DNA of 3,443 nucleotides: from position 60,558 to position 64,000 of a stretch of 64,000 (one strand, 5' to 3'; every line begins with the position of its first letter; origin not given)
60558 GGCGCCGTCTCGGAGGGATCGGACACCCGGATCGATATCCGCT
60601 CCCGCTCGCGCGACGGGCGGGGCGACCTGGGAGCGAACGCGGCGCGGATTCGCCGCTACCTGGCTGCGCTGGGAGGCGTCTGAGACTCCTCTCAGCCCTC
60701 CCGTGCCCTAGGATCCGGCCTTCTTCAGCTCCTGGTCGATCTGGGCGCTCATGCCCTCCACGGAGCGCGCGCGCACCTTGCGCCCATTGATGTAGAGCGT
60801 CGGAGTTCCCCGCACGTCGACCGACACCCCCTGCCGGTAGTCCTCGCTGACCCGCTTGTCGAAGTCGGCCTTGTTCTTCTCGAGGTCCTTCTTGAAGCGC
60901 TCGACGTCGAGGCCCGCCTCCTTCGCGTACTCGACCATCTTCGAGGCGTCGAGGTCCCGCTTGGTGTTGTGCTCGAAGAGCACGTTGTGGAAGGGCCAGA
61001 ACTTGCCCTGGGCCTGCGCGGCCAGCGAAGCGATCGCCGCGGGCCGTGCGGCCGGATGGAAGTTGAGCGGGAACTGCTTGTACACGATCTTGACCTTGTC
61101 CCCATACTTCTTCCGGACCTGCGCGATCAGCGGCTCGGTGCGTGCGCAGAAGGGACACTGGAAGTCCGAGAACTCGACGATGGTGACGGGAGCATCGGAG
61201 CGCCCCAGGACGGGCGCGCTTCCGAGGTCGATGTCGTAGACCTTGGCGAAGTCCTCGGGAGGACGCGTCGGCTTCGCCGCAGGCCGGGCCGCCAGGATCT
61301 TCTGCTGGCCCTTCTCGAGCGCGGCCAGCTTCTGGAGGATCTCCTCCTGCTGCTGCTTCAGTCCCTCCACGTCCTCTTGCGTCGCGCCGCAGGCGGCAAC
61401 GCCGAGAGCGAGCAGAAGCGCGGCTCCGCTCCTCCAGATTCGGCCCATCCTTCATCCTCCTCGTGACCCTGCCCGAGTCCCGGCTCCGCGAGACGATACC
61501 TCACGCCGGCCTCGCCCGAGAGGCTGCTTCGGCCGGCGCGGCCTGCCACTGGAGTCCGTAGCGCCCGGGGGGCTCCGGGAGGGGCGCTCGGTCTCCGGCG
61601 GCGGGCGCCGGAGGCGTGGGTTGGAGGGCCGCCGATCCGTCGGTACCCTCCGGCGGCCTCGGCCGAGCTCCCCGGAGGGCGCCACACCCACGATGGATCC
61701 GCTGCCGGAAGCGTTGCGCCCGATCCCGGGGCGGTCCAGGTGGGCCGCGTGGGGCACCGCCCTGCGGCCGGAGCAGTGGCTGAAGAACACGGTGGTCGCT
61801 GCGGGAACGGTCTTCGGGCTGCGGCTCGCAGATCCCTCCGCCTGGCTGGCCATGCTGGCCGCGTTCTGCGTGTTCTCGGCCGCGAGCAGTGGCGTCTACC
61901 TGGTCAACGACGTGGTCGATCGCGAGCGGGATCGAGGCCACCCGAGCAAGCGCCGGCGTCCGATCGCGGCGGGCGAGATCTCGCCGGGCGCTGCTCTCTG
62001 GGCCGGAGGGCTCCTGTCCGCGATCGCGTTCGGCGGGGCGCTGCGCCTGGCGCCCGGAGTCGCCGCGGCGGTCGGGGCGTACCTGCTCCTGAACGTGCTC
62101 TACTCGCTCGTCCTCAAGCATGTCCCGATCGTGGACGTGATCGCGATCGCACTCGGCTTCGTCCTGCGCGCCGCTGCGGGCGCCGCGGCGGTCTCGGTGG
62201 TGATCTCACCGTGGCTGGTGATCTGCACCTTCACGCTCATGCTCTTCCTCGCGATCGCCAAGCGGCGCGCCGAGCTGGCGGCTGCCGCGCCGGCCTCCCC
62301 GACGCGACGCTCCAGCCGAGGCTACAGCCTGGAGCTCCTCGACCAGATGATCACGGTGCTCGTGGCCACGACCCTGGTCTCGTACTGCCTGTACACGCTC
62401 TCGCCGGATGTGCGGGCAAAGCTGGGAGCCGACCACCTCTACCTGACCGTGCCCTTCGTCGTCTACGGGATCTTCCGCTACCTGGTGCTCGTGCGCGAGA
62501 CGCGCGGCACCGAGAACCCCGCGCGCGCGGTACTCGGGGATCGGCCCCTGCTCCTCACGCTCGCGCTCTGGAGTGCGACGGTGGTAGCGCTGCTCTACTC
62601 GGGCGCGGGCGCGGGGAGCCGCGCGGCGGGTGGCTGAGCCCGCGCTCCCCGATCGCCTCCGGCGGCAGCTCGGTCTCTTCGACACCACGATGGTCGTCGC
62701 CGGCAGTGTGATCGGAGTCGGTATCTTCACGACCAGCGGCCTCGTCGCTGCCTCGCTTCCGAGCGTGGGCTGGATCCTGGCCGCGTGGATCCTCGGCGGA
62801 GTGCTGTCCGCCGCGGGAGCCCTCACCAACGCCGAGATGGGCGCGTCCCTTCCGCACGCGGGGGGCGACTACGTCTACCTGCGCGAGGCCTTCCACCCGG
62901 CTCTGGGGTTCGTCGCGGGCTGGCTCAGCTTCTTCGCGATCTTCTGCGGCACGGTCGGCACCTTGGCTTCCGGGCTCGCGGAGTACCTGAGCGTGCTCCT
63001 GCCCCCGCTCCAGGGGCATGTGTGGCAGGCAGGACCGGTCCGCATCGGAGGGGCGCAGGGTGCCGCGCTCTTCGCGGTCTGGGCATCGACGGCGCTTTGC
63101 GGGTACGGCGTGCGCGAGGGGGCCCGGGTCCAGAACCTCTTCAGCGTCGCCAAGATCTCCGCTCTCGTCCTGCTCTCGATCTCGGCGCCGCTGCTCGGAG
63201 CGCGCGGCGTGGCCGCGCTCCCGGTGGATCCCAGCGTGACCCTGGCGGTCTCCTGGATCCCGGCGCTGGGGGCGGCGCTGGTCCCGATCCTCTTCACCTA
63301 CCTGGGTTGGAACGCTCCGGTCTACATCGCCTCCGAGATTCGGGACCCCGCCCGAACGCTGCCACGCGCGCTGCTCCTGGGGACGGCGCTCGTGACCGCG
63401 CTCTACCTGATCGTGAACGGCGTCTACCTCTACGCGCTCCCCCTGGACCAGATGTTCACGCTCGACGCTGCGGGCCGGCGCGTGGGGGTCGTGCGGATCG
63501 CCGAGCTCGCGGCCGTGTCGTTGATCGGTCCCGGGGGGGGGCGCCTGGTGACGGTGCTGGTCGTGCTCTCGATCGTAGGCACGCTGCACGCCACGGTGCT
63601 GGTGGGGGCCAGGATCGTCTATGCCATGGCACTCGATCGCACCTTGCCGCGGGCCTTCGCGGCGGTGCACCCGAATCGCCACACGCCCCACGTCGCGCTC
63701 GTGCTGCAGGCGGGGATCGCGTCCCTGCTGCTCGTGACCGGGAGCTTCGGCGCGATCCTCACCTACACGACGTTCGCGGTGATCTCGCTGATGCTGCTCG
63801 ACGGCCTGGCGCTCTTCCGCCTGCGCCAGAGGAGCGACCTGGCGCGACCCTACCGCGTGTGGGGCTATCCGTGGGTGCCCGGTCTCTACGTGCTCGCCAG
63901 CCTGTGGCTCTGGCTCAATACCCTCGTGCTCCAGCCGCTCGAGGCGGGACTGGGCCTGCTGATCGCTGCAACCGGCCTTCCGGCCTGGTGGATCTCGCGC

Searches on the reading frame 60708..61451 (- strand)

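Call 92: search_protein_families(library=pfam, proteins=[window:60708-61451:-], max_evalue=0.0001)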
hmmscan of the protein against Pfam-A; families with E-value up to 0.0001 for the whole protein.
window:60708-61451:- (247 aa): 3 families
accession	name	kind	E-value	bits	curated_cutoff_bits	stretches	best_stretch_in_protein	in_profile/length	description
PF13462.12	Thioredoxin_4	-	4e-29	102.4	23.2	1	80-239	6-164/165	Thioredoxin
PF01323.26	DSBA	-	2.8e-20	73.4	25.6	1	90-232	1-184/191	DSBA-like thioredoxin domain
PF13743.12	Thioredoxin_5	-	1.2e-06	28.8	27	0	162-221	103-163/186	Thioredoxin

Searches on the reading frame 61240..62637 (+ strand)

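Call 92: search_protein_families(library=pfam, proteins=[window:61240-62637:+], max_evalue=0.0001)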
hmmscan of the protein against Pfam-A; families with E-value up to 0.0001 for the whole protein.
window:61240-62637:+ (465 aa): 1 family
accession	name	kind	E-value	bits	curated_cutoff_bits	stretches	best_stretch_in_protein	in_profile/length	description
PF01040.23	UbiA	-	4e-25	89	34.2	1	194-427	9-241/250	UbiA prenyltransferase family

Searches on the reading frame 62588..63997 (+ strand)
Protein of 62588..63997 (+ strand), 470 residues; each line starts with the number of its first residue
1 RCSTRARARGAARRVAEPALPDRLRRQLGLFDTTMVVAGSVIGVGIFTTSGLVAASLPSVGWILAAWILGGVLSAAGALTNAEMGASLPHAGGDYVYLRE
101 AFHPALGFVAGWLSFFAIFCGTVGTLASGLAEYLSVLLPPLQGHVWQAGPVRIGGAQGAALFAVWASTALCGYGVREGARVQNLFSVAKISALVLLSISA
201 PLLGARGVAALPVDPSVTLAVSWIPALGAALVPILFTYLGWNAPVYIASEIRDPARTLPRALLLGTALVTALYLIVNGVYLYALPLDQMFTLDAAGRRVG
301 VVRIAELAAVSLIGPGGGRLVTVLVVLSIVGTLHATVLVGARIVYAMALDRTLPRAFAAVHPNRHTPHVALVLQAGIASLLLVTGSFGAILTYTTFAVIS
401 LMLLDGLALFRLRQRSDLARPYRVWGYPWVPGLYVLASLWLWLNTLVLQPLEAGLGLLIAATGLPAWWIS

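Call 92: search_protein_families(library=pfam, proteins=[window:62588-63997:+], max_evalue=0.0001)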
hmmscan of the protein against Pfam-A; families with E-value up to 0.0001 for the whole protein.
window:62588-63997:+ (470 aa): 2 families
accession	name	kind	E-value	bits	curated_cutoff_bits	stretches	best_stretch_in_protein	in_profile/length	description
PF13520.12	AA_permease_2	-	8.6e-54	183.5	27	1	28-439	1-398/427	Amino acid permease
PF00324.27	AA_permease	-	7.5e-31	107.8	24.6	1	34-431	3-406/470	Amino acid permease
